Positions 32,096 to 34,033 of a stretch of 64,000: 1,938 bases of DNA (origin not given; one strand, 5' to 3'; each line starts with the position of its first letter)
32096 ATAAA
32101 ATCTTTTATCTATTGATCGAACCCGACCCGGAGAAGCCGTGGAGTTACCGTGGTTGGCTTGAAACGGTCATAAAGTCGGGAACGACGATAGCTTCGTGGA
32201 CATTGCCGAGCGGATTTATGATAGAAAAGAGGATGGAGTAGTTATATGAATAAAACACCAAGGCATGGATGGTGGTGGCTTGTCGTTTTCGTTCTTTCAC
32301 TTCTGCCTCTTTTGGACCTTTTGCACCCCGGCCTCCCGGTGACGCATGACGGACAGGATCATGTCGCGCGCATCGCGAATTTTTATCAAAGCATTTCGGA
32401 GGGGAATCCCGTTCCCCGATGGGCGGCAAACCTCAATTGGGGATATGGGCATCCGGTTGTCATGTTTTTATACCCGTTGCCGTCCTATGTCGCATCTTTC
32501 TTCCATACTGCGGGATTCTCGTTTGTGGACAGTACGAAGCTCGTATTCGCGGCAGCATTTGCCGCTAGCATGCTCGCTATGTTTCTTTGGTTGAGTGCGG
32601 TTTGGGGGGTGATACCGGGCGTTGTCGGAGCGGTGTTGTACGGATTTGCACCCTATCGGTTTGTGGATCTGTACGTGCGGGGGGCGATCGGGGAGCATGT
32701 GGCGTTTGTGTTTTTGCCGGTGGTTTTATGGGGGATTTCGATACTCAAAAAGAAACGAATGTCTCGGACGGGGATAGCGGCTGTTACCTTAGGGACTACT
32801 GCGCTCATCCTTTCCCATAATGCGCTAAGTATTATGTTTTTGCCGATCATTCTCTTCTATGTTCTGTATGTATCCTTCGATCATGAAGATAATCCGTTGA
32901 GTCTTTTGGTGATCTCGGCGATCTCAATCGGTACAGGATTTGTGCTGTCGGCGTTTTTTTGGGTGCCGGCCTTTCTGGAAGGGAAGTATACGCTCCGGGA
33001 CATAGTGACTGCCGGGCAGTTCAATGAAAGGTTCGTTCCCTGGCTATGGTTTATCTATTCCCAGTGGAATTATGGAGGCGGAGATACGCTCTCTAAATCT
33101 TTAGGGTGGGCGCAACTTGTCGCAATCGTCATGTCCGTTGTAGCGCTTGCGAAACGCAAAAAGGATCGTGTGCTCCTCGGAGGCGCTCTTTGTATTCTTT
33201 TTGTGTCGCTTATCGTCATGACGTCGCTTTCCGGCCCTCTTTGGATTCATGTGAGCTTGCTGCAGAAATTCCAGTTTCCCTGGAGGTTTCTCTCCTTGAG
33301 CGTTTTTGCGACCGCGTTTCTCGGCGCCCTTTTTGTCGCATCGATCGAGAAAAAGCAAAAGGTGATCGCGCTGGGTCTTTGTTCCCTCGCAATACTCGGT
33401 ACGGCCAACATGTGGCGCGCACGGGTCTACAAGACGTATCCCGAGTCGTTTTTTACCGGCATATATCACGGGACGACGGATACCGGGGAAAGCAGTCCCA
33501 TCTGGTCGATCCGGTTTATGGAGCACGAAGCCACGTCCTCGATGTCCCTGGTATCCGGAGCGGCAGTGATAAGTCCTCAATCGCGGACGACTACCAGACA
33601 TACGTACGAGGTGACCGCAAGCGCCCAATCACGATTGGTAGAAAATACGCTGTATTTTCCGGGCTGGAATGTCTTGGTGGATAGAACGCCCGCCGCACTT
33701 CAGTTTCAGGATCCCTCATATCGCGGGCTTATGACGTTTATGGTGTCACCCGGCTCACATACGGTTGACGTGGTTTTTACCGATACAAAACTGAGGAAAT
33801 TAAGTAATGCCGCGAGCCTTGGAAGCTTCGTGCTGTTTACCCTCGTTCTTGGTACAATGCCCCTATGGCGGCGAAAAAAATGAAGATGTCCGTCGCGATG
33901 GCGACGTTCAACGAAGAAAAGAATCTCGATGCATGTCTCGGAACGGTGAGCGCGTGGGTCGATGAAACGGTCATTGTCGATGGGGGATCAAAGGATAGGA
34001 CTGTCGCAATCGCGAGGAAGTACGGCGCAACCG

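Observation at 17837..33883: YfhO-type C-terminal module appended to different N-terminal membrane domains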

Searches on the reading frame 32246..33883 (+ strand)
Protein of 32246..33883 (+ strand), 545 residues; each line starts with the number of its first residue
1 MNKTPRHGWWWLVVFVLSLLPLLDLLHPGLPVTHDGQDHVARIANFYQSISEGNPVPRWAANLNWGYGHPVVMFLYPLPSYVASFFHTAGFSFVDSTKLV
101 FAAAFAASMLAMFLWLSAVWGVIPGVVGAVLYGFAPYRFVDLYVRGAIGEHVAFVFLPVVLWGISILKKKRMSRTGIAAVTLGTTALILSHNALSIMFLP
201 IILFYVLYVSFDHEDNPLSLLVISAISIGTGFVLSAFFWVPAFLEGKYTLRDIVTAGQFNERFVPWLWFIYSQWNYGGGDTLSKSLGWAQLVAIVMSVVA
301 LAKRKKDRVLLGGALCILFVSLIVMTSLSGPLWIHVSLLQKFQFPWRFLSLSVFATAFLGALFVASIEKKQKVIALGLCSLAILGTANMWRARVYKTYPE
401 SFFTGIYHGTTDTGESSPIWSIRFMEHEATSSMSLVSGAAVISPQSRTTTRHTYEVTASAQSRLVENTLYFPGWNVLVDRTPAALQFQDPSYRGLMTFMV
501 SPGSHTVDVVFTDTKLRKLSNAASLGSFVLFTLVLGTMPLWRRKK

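Call 5: search_protein_families(library=pfam, proteins=[window:32246-33883:+], max_evalue=0.1)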
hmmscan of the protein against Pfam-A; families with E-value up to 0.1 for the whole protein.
window:32246-33883:+ (545 aa): 2 families
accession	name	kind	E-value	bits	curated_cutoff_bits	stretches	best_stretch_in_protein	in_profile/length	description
PF10131.15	PTPS_related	-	2e-12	46.8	26.4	1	77-396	6-313/621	6-pyruvoyl-tetrahydropterin synthase related domain; membrane protein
PF21165.2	FGFR3_TM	-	0.034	14.4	27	0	527-542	10-25/25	Fibroblast growth factor receptor 3 transmembrane domain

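Call 7: search_protein_families(library=ncbifam, proteins=[window:32246-33883:+], max_evalue=0.1)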
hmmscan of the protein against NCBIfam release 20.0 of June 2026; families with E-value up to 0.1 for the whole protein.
window:32246-33883:+ (545 aa): 0 families

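Call 10: find_homologous_proteins(query=window:32246-33883:+, max_evalue=0.00001)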
Query window:32246-33883:+ (545 aa): 1700 proteins with E <= 0.00001 among 8000 candidates; the best 120 are listed.
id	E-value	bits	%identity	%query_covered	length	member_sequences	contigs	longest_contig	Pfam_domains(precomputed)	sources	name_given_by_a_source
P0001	0.0e+0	1225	100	100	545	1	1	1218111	PF10131.16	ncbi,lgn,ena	-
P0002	5.8e-262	888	71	100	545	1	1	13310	-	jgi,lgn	jgi:uncharacterized integral membrane protein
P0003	8.8e-249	845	67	100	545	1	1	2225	-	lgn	-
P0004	3.7e-240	816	67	94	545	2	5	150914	-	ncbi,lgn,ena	-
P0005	3.2e-236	803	66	100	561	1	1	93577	PF10131.16,PF09586.17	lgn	-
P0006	4.6e-233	793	65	98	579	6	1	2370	PF10131.16,PF09586.17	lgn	-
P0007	9.9e-232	789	64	95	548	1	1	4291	-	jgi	jgi:hypothetical protein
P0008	1.6e-230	785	66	98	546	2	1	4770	PF10131.16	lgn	-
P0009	7.3e-224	763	65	95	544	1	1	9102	PF10131.16,PF09586.17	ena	-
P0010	1.2e-221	755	64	98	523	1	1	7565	PF10131.16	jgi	-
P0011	5.0e-219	747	62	95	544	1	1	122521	-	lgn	-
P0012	2.6e-216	738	61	99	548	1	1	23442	PF10131.16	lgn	-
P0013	4.1e-206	704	58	98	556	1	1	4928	-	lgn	-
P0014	1.1e-204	699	59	98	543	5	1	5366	PF10131.16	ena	-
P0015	1.4e-203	696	57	100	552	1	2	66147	PF10131.16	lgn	-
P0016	5.6e-202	690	59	96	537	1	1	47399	PF10131.16,PF09586.17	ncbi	-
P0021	4.7e-199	681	56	96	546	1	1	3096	PF09586.17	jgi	-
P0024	8.6e-198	677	57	98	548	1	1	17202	PF09586.17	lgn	-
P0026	1.4e-197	676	57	100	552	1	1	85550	PF09586.17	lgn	-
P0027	9.7e-197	673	58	96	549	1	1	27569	PF10131.16,PF09586.17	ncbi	-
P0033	3.0e-195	668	57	94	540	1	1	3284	PF09586.17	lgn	-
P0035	5.2e-195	667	57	98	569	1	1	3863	PF09586.17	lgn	-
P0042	3.0e-194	665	57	98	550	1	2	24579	PF10131.16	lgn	-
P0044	9.4e-194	663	57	98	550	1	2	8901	PF09586.17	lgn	-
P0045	1.4e-193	663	56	98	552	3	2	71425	PF10131.16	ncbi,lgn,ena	ncbi:MAG: 6-pyruvoyl-tetrahydropterin synthase-related protein [Patescibacteria group bacterium]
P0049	5.1e-193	661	57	96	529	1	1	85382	PF10131.16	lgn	-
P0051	1.1e-192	660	55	100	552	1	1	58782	PF10131.16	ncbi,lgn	-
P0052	2.0e-192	659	56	98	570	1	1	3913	PF09586.17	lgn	-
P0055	2.4e-192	659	58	97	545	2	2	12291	PF10131.16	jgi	-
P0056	2.5e-192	659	56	97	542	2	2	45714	PF09586.17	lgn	-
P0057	3.0e-192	658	56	99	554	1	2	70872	PF10131.16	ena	-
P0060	1.7e-191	656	56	95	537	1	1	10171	PF10131.16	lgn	-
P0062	3.1e-191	655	54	94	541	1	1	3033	PF10131.16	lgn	-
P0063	3.7e-191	655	57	94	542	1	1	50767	PF10131.16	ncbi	-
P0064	6.4e-191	654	56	95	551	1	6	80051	PF10131.16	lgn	-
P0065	7.4e-191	654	56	99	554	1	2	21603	PF10131.16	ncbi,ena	-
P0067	2.0e-190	652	56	98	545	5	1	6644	PF10131.16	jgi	-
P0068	2.0e-190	652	55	98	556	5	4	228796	PF10131.16,PF09586.17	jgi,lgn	jgi:hypothetical protein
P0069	2.8e-190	652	56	96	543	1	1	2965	PF10131.16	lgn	-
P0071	4.1e-190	651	55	98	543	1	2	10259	PF09586.17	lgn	-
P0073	1.0e-189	650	56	98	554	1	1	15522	PF10131.16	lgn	-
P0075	2.0e-189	649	56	98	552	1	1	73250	PF09586.17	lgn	-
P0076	3.1e-189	648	56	96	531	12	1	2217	PF10131.16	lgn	-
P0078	6.0e-189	647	57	96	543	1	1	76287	PF09586.17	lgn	-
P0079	6.1e-189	647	56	96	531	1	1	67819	PF10131.16,PF09586.17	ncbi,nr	ncbi:hypothetical protein HY948_04850 [Candidatus Gottesmanbacteria bacterium]|nr:hypothetical prote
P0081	9.0e-189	647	55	98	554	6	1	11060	PF10131.16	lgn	-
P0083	1.5e-188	646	55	93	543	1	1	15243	PF10131.16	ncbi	-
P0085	5.3e-188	644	57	94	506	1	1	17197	PF10131.16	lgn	-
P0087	6.6e-188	644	56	98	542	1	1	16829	PF10131.16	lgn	-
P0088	8.5e-188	644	54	98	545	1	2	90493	PF10131.16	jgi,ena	-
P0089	2.4e-187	642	55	98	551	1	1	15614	PF10131.16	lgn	-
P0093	5.3e-187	641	53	100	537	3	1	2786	PF10131.16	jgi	-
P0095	7.8e-187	640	55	94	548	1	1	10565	PF10131.16,PF09586.17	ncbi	-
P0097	1.1e-186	640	53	94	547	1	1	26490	PF10131.16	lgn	-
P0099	2.3e-186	639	55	99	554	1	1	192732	PF10131.16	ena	-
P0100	3.0e-186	639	56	94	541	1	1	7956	PF10131.16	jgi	jgi:hypothetical protein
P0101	3.0e-186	639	55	100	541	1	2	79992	PF10131.16,PF09586.17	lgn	-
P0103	3.8e-186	638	55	96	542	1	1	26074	PF10131.16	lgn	-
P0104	4.3e-186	638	55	92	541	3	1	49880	PF10131.16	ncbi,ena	-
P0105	4.7e-186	638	55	98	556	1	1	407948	PF10131.16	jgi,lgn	jgi:uncharacterized membrane protein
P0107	5.6e-186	638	54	98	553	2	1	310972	PF10131.16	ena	-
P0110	9.1e-186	637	55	95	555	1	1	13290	PF10131.16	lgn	-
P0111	1.0e-185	637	57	96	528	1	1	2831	PF10131.16,PF09586.17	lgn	-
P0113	1.3e-185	636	55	98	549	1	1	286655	PF10131.16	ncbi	-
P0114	1.4e-185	636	53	98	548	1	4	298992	PF10131.16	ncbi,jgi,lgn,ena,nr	ncbi:MAG TPA: 6-pyruvoyl-tetrahydropterin synthase-related protein [Patescibacteria group bacterium]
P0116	1.9e-185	636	56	92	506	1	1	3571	PF10131.16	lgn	-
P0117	2.2e-185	636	54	97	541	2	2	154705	PF10131.16,PF09586.17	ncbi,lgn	-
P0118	2.2e-185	636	54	93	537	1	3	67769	PF10131.16,PF09586.17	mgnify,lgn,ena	mgnify:CR=1 FL=1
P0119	4.3e-185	635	54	92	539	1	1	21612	PF09586.17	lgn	-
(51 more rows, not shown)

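Call 11: search_protein_families(library=pfam, proteins=[P0005, P0006, P0009, P0016, P0021, P0024, P0026, P0027, P0033, P0035], max_evalue=0.01)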
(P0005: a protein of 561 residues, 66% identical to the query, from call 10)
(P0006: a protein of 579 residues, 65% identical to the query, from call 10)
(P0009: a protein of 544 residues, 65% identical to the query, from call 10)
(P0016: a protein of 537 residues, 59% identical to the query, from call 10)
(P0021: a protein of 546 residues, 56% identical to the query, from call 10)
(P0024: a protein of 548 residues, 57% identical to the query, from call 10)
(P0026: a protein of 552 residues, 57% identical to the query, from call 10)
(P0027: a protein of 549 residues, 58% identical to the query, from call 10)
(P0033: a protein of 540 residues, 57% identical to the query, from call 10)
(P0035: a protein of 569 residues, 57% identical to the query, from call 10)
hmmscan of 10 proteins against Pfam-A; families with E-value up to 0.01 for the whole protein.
P0005 (561 aa): 1 family
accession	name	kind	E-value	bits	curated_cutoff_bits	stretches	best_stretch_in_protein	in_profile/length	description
PF09586.16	YfhO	-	4.1e-07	29.2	28.5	1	110-413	89-393/835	Bacterial membrane protein YfhO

P0006 (579 aa): 2 families
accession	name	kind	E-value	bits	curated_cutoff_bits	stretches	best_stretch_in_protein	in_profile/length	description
PF09586.16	YfhO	-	1.1e-12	47.7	28.5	2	116-424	81-390/835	Bacterial membrane protein YfhO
PF10131.15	PTPS_related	-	6.8e-11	41.8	26.4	1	106-427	4-314/621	6-pyruvoyl-tetrahydropterin synthase related domain; membrane protein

P0009 (544 aa): 2 families
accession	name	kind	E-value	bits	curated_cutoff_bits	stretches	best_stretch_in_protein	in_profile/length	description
PF10131.15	PTPS_related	-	3.8e-10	39.3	26.4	1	77-397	6-315/621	6-pyruvoyl-tetrahydropterin synthase related domain; membrane protein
PF09586.16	YfhO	-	6.1e-07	28.6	28.5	1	442-516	757-829/835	Bacterial membrane protein YfhO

P0016 (537 aa): 2 families
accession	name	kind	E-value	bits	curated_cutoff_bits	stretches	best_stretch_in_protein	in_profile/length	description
PF10131.15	PTPS_related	-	5.2e-11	42.1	26.4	1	75-387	6-307/621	6-pyruvoyl-tetrahydropterin synthase related domain; membrane protein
PF09586.16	YfhO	-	7.1e-10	38.3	28.5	2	92-388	89-387/835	Bacterial membrane protein YfhO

P0021 (546 aa): 1 family
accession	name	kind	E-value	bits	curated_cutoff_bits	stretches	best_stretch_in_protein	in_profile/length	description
PF09586.16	YfhO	-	3.7e-12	45.9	28.5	1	88-395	85-387/835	Bacterial membrane protein YfhO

P0024 (548 aa): 1 family
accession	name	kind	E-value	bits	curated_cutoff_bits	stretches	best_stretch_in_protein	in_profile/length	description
PF09586.16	YfhO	-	1.9e-07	30.3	28.5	0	102-392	106-389/835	Bacterial membrane protein YfhO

P0026 (552 aa): 1 family
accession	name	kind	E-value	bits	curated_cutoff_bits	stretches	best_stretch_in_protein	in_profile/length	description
PF09586.16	YfhO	-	2.9e-14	52.9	28.5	2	105-392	100-385/835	Bacterial membrane protein YfhO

P0027 (549 aa): 2 families
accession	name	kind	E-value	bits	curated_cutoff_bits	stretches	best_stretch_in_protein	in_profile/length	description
PF10131.15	PTPS_related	-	7.7e-11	41.6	26.4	1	73-397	6-315/621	6-pyruvoyl-tetrahydropterin synthase related domain; membrane protein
PF09586.16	YfhO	-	1e-10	41.1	28.5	2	76-390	74-385/835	Bacterial membrane protein YfhO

P0033 (540 aa): 2 families
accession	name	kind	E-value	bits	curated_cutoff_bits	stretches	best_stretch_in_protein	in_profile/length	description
PF09586.16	YfhO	-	1.3e-10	40.8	28.5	2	444-506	763-823/835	Bacterial membrane protein YfhO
PF10131.15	PTPS_related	-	4.6e-06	25.8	26.4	1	75-393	6-315/621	6-pyruvoyl-tetrahydropterin synthase related domain; membrane protein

P0035 (569 aa): 1 family
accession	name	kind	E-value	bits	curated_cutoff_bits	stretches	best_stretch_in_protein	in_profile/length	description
PF09586.16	YfhO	-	1.6e-08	33.8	28.5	1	115-411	92-386/835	Bacterial membrane protein YfhO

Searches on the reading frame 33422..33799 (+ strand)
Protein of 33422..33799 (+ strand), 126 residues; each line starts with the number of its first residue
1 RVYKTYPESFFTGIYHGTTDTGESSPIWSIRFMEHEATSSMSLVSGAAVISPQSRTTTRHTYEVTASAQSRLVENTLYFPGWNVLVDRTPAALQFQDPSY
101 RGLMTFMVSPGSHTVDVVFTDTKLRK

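Call 26: search_solved_structures(query=A1, max_evalue=1)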
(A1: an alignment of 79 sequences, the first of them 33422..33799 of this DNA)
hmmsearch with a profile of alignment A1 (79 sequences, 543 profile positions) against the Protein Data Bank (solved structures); distinct sequences matched with E-value up to 1: 0.

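Call 27: predict_structure(alignment_id=A1)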
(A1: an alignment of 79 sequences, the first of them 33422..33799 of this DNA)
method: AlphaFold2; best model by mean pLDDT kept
length: 126 residues; sequences in the alignment: 79
mean_pLDDT: 82.6   pTM: 0.71
mean pLDDT of the five models: 82.6, 81.5, 81.2, 80.9, 80.4
residues with pLDDT >= 90: 68; 70-90: 23; 50-70: 20; < 50: 15
segments of 3 or more residues with pLDDT < 50: 15-18, 21-28
pLDDT, mean of each block of 10 residues (from residue 1): 65 52 46 72 98 96 99 93 97 90 95 97 69
secondary structure, 60 per line:
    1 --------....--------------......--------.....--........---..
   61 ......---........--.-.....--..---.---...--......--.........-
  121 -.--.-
elements in order: H9-12 H27-32 E41-45 E48-55 E59-66 E70-77 E82-86 E103-108 E111-119

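Call 31: fold_search(model_id=the predicted structure, library=pdb)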
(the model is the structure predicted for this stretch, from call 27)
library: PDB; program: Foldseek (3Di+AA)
matches with E <= 10: 996; with E <= 0.001: 0
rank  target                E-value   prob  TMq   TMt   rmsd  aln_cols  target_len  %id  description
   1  8p67_A                3.4e-02  0.99  0.42  0.14   3.7        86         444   14  Crystal structure of Thermothelomyces thermophila (double mutant EE) in complex with aldotetrauronic acid (released 2024-05-22)
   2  8exd_B                4.8e-02  1.00  0.47  0.11   4.3        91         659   12  Crystal structure of Aspergillus fumigatus sterylglucosidase A (released 2023-03-01)
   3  5cz3_A                5.3e-02  0.63  0.28  0.25  10.2       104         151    7  Crystal Structure of Myxoma Virus M64 (released 2015-11-18)
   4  8exd_A                6.3e-02  0.98  0.44  0.11   4.6        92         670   12  Crystal structure of Aspergillus fumigatus sterylglucosidase A (released 2023-03-01)
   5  7o0e_A                6.7e-02  0.97  0.41  0.14   3.8        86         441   14  Crystal structure of GH30 (mutant E188A) complexed with aldotriuronic acid from Thermothelomyces thermophila. (released 2021-09-08)
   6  3fts                  6.7e-02  0.90  0.29  0.08   5.0        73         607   14  Leukotriene A4 hydrolase in complex with resveratrol (released 2009-07-28)
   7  6s5i                  6.7e-02  0.66  0.26  0.21   8.8        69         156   13  Structure of the Lausanne variant of myxoma virus M062 protein (released 2021-12-01)
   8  1hs6                  7.9e-02  0.91  0.30  0.08   4.6        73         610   12  STRUCTURE OF LEUKOTRIENE A4 HYDROLASE COMPLEXED WITH BESTATIN. (released 2001-06-24)
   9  5cz3_B                7.9e-02  0.47  0.27  0.24  10.2       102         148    7  Crystal Structure of Myxoma Virus M64 (released 2015-11-18)
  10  3chp                  8.3e-02  0.87  0.29  0.08   4.9        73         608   14  Crystal structure of leukotriene a4 hydrolase in complex with (3S)-3-amino-4-oxo-4-[(4-phenylmethoxyphenyl)amino]butanoi (released 2008-04-22)
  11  5ni6                  8.8e-02  0.87  0.29  0.08   5.0        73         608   14  Crystal structure of human LTA4H mutant D375N in complex with LTA4 (released 2017-08-23)
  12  4aqz_MODEL_1_A        9.3e-02  0.25  0.23  0.21  18.9       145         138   12  B2 domain of Neisseria meningitidis Pilus assembly protein PilQ (released 2012-10-17)
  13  8cbc_A                9.9e-02  0.98  0.42  0.13   4.0        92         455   13  Crystal structure of Thermothelomyces thermophila GH30 (double mutant EE) in complex with xylotriose. (released 2024-05-22)
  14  1sqm                  9.9e-02  0.85  0.29  0.08   5.0        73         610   14  STRUCTURE OF [R563A] LEUKOTRIENE A4 HYDROLASE (released 2004-08-03)
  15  8exd_C                1.1e-01  0.97  0.44  0.11   4.2        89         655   11  Crystal structure of Aspergillus fumigatus sterylglucosidase A (released 2023-03-01)
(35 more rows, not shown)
